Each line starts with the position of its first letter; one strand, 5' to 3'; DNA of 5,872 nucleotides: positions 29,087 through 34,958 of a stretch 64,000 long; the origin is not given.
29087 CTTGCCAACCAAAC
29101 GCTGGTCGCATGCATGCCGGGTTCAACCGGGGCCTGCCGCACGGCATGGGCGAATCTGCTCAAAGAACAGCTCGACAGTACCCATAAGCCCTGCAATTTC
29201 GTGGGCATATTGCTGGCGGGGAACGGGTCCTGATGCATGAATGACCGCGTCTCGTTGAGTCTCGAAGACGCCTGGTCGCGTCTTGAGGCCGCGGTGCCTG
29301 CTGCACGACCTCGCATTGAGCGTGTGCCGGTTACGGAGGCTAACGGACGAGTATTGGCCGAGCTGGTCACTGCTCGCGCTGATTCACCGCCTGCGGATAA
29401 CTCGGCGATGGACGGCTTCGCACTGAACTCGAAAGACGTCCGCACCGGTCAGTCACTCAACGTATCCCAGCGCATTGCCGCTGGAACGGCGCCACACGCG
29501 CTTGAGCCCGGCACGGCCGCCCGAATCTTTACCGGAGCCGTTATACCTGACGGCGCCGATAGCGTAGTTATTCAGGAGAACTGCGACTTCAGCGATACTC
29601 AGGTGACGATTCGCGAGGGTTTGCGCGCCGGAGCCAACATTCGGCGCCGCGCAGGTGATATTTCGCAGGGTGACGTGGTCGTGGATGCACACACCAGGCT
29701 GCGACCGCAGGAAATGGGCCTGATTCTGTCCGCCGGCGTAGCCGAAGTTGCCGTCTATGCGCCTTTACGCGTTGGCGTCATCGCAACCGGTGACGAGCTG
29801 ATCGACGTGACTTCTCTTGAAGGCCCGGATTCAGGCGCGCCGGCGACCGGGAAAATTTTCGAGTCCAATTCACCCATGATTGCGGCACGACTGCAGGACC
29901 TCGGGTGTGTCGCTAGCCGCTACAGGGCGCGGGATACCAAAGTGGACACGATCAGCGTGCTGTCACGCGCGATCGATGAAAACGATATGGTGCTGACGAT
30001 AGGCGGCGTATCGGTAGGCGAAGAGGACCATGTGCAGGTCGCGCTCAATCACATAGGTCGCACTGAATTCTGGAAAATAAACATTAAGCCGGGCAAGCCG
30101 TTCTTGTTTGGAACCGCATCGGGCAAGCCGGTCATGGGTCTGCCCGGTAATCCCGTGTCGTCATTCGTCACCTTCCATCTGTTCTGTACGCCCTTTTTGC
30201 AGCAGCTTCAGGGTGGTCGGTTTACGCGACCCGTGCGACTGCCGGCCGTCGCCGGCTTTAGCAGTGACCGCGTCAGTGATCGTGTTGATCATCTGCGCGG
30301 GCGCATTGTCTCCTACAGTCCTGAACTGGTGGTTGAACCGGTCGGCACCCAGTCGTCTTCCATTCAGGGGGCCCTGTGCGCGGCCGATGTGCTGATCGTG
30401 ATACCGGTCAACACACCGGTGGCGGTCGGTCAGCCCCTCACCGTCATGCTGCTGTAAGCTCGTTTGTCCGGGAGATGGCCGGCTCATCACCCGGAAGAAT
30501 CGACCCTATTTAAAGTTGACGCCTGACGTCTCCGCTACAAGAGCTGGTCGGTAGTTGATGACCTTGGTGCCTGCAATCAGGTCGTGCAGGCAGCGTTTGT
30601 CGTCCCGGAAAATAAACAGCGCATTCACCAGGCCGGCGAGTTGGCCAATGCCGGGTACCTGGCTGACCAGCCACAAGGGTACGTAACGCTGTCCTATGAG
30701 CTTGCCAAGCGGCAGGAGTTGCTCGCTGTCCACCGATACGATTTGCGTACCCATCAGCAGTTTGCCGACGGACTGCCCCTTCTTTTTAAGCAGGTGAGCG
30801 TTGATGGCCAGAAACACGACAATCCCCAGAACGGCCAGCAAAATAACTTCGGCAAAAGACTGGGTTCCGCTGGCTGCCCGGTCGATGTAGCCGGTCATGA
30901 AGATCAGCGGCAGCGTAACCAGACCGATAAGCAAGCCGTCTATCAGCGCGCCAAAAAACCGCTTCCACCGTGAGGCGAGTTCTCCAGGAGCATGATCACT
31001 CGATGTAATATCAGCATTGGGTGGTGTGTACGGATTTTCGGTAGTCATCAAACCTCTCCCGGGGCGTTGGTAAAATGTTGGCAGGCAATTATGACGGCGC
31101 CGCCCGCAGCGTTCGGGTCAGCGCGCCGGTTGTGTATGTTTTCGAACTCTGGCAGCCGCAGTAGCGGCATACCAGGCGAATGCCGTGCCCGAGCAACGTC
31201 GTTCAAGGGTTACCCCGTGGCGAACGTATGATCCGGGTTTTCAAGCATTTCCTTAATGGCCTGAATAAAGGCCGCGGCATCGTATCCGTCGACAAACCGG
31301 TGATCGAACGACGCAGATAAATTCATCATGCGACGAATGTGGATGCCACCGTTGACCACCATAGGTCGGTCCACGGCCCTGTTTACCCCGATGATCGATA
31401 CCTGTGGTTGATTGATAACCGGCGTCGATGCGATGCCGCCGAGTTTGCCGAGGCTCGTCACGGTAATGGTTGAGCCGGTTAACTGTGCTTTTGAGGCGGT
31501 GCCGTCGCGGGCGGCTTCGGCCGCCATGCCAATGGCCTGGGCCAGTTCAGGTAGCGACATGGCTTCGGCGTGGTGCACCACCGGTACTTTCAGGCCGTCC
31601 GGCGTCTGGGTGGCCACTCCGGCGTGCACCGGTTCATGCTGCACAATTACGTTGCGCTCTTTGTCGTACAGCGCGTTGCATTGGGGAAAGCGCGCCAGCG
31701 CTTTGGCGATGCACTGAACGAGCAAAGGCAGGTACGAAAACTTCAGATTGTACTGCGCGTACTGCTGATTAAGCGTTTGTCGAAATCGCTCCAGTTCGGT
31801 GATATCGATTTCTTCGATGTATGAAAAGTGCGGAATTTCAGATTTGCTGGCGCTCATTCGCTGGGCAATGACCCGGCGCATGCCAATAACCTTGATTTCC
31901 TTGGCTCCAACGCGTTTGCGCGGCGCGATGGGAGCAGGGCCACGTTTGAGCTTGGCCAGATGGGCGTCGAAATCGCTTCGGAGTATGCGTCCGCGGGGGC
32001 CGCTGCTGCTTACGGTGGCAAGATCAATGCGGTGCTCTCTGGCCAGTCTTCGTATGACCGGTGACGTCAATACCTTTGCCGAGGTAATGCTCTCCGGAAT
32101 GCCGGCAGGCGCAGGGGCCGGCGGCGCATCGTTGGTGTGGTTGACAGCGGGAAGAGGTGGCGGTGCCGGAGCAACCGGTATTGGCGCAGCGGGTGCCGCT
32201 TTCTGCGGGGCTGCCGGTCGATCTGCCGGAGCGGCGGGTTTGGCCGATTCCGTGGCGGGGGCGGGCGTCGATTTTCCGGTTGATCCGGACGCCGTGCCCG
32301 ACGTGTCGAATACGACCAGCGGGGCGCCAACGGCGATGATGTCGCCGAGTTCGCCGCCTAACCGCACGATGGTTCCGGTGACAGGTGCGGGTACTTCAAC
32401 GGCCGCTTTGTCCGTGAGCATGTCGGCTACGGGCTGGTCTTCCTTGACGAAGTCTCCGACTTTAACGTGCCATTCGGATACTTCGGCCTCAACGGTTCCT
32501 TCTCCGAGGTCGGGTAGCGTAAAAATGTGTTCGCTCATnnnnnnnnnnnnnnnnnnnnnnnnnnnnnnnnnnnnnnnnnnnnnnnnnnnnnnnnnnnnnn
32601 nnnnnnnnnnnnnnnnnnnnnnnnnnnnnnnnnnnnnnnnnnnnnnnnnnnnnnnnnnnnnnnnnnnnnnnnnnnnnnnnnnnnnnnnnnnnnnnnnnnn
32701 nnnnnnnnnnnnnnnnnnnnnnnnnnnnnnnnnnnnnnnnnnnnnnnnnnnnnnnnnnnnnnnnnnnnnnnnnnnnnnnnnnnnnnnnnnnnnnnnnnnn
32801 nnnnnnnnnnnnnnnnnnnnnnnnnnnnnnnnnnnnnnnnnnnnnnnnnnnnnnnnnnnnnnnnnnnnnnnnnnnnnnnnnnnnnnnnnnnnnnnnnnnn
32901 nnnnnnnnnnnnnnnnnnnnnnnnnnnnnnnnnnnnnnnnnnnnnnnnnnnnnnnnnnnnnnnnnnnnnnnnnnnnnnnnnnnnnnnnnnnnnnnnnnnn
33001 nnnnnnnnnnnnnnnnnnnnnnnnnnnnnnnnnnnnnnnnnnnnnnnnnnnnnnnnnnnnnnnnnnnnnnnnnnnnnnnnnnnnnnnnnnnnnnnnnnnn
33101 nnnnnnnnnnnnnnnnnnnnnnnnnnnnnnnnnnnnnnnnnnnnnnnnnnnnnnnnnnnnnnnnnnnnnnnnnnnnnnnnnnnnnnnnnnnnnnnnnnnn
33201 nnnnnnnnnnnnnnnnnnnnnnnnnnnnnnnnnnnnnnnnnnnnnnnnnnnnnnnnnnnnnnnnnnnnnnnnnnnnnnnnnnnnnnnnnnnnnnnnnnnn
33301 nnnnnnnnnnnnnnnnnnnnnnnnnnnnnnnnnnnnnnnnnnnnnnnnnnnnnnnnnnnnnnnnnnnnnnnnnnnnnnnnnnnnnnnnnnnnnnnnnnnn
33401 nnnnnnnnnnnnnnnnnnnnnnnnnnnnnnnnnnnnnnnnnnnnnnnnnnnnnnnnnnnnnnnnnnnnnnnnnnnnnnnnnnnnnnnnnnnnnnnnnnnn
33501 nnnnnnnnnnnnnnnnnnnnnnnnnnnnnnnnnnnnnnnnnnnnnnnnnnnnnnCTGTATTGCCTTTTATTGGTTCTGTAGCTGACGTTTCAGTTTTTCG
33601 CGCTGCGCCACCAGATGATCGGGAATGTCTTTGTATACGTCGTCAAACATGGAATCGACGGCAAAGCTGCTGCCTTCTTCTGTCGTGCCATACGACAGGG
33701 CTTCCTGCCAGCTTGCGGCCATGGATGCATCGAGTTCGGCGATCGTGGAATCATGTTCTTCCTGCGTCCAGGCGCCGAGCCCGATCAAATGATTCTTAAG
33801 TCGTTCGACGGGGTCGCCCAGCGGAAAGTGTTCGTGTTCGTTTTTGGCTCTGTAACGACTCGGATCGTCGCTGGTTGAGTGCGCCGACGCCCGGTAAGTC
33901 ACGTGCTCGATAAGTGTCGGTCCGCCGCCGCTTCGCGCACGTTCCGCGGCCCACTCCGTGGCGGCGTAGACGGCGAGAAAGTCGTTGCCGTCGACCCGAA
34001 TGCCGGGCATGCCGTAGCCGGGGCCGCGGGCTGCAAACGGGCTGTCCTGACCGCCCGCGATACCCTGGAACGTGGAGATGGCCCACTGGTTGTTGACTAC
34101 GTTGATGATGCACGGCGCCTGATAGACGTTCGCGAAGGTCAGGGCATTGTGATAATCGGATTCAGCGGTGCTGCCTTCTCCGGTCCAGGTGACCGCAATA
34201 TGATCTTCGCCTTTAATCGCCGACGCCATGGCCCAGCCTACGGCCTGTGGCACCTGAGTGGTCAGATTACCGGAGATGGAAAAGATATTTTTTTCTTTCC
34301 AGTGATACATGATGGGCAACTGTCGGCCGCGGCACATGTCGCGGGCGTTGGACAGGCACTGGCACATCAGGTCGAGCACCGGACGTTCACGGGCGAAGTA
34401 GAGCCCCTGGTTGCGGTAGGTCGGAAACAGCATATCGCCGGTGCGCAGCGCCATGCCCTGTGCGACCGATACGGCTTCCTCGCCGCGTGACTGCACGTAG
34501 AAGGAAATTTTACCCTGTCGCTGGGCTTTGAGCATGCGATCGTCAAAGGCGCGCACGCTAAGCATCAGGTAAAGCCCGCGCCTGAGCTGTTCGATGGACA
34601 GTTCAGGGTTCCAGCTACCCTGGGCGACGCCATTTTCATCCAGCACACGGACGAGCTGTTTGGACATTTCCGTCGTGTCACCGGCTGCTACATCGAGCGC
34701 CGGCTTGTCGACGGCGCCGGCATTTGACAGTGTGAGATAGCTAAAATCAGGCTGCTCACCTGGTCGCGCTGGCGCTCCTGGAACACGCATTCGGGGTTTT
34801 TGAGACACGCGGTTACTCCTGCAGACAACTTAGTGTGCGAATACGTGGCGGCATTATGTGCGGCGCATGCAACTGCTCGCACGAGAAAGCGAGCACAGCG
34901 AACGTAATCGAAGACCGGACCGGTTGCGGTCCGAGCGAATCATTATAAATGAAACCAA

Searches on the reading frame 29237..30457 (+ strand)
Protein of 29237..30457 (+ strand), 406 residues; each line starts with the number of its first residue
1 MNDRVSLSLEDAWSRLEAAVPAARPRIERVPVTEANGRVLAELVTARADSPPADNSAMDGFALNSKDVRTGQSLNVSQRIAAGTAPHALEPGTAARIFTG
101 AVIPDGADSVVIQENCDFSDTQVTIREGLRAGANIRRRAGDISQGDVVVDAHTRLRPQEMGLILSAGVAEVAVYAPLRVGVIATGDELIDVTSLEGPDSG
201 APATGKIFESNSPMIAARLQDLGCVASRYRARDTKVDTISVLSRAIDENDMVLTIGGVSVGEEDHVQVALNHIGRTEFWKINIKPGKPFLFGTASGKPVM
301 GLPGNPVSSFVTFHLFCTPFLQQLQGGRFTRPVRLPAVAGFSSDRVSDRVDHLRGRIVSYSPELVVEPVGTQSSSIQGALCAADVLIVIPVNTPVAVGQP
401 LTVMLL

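Call 85: search_protein_families(library=pfam, proteins=[window:29237-30457:+], max_evalue=0.00001)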
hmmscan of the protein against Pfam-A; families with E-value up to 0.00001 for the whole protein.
window:29237-30457:+ (406 aa): 3 families
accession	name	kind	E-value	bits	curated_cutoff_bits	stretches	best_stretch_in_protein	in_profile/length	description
PF03453.22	MoeA_N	-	2e-43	148.3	30.8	1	7-167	1-160/160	MoeA N-terminal region (domain I and II)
PF00994.29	MoCF_biosynth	-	4.8e-27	94.9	26.6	1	180-322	1-143/144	Probable molybdopterin binding domain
PF03454.20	MoeA_C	-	1.8e-09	38.1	22.1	1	345-406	10-72/72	MoeA C-terminal region (domain IV)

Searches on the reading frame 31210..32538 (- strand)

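Call 85: search_protein_families(library=pfam, proteins=[window:31210-32538:-], max_evalue=0.00001)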
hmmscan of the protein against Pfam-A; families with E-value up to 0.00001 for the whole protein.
window:31210-32538:- (442 aa): 3 families
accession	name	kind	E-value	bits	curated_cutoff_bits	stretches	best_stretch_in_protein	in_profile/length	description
PF00198.28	2-oxoacid_dh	-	2.2e-78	263.4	23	1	213-438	5-230/232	2-oxoacid dehydrogenases acyltransferase (catalytic domain)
PF00364.28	Biotin_lipoyl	-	6e-17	61.7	22.1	1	6-76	3-72/73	Biotin-requiring enzyme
PF02817.22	E3_binding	-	6.7e-12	45.9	23.7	1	156-189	1-34/36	e3 binding domain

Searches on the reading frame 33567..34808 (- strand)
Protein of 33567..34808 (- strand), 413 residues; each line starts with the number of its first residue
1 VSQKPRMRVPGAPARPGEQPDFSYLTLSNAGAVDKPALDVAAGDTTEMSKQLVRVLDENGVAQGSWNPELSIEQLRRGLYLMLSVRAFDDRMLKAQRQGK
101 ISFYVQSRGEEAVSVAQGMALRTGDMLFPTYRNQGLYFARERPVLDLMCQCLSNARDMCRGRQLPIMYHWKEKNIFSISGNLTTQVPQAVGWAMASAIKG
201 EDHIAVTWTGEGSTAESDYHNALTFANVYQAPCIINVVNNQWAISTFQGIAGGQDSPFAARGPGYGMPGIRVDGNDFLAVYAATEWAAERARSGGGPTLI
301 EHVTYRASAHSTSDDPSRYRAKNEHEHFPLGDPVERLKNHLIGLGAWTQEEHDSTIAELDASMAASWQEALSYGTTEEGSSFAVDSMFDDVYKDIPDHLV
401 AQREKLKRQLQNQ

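Call 85: search_protein_families(library=pfam, proteins=[window:33567-34808:-], max_evalue=0.00001)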
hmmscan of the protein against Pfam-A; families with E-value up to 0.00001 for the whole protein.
window:33567-34808:- (413 aa): 2 families
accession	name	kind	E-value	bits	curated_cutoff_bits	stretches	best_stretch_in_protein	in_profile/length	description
PF00676.26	E1_dh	-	1.1e-89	300.9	22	1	81-375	3-296/300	Dehydrogenase E1 component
PF12573.13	OxoDH_E1alpha_N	-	2.2e-11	43.7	25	1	4-42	2-40/41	2-oxoisovalerate dehydrogenase E1 alpha subunit N terminal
